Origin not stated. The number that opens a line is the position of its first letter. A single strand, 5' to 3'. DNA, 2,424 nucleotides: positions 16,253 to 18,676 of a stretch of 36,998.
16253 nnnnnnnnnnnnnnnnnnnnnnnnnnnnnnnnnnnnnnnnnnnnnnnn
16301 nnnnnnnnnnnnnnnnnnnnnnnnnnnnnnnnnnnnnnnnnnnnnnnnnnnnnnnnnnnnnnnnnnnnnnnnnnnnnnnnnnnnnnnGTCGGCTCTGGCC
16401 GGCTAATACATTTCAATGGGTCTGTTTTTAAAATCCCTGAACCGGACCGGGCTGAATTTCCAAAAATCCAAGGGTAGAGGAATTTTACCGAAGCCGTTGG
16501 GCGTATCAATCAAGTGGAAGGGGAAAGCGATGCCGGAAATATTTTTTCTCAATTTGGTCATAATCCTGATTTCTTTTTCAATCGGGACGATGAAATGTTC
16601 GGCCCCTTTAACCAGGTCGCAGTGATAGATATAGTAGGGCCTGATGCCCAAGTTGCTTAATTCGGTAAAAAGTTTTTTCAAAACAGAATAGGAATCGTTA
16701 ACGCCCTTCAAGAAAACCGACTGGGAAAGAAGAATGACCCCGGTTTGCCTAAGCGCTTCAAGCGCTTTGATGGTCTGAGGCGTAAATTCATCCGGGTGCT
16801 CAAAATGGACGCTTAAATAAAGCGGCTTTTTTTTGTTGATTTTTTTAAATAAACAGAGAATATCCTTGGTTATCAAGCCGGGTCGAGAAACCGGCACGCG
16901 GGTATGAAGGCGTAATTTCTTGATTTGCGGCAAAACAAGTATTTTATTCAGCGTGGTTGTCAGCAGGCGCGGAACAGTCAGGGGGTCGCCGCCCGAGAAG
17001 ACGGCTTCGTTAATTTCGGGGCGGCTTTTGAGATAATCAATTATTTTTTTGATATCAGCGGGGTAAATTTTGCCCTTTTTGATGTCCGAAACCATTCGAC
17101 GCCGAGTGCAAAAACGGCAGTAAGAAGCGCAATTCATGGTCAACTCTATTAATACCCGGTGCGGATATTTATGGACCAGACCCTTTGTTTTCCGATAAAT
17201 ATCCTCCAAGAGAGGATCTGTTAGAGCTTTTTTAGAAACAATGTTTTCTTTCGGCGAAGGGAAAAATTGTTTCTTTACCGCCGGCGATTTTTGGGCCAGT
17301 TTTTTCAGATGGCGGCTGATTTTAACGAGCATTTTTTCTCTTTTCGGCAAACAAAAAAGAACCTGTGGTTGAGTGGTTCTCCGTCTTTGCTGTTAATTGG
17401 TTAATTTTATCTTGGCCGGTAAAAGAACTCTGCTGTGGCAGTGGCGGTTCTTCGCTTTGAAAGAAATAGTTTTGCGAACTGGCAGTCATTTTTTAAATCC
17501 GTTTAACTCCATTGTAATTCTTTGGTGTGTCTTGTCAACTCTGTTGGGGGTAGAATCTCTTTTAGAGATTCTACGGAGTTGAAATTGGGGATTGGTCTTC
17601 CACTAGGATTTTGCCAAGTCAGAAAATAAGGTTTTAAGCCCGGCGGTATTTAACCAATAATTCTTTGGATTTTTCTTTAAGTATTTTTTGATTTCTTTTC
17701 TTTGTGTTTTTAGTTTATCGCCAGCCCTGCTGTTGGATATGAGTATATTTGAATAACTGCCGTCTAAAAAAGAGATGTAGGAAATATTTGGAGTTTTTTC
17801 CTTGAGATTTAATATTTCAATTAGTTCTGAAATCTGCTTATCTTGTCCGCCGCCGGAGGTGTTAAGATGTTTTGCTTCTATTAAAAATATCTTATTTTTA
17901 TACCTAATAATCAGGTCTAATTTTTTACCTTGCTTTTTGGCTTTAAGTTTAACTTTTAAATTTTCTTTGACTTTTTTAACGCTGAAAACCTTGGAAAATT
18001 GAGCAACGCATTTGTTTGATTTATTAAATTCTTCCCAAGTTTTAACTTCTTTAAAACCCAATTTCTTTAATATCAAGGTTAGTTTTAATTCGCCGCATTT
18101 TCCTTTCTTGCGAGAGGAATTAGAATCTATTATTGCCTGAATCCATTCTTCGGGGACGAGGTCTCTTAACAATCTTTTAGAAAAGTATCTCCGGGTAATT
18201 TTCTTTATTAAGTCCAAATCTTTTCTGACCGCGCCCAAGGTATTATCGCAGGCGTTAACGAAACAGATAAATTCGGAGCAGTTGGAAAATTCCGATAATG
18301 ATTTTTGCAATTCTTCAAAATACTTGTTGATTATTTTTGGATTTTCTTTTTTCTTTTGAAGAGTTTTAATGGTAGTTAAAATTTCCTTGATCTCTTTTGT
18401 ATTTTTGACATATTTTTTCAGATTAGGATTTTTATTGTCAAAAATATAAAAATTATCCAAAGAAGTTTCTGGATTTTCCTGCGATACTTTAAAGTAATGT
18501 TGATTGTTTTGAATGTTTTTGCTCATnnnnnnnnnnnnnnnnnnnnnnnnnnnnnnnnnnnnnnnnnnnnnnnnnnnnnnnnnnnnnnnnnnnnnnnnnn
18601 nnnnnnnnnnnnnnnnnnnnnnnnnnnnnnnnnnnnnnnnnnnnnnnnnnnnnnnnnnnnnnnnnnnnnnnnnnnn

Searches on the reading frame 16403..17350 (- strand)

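Call 8: search_protein_families(library=pfam, proteins=[window:16403-17350:-], max_evalue=0.01)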
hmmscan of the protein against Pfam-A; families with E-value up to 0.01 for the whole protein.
window:16403-17350:- (315 aa): 3 families
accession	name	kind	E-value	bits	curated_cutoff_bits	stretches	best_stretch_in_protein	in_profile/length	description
PF04055.27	Radical_SAM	-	4.3e-11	43.7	29.5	1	68-220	1-157/166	Radical SAM superfamily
PF13353.11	Fer4_12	-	0.00066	20.4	22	1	72-131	13-71/137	4Fe-4S single cluster domain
PF19238.5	Radical_SAM_2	-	0.001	19.2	26.7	0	175-234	78-144/151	Radical SAM-like domain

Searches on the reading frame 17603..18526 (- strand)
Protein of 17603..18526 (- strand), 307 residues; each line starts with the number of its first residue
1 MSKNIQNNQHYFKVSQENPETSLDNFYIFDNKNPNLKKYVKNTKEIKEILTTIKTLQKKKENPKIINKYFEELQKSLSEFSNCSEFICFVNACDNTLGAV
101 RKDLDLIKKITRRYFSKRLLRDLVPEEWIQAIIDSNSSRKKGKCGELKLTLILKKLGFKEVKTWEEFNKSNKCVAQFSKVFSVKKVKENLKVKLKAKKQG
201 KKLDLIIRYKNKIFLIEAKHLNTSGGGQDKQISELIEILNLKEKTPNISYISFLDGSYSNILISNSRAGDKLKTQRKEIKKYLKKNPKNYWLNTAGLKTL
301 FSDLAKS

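Call 8: search_protein_families(library=pfam, proteins=[window:17603-18526:-], max_evalue=0.01)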
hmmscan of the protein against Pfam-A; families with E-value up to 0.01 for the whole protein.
window:17603-18526:- (307 aa): 2 families
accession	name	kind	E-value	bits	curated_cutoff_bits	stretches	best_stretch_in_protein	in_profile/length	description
PF04556.18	DpnII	-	3.1e-07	30.4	23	1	142-257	147-246/278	DpnII restriction endonuclease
PF06300.18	Tsp45I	-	4.3e-06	26.9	25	1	163-257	136-227/260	Tsp45I type II restriction enzyme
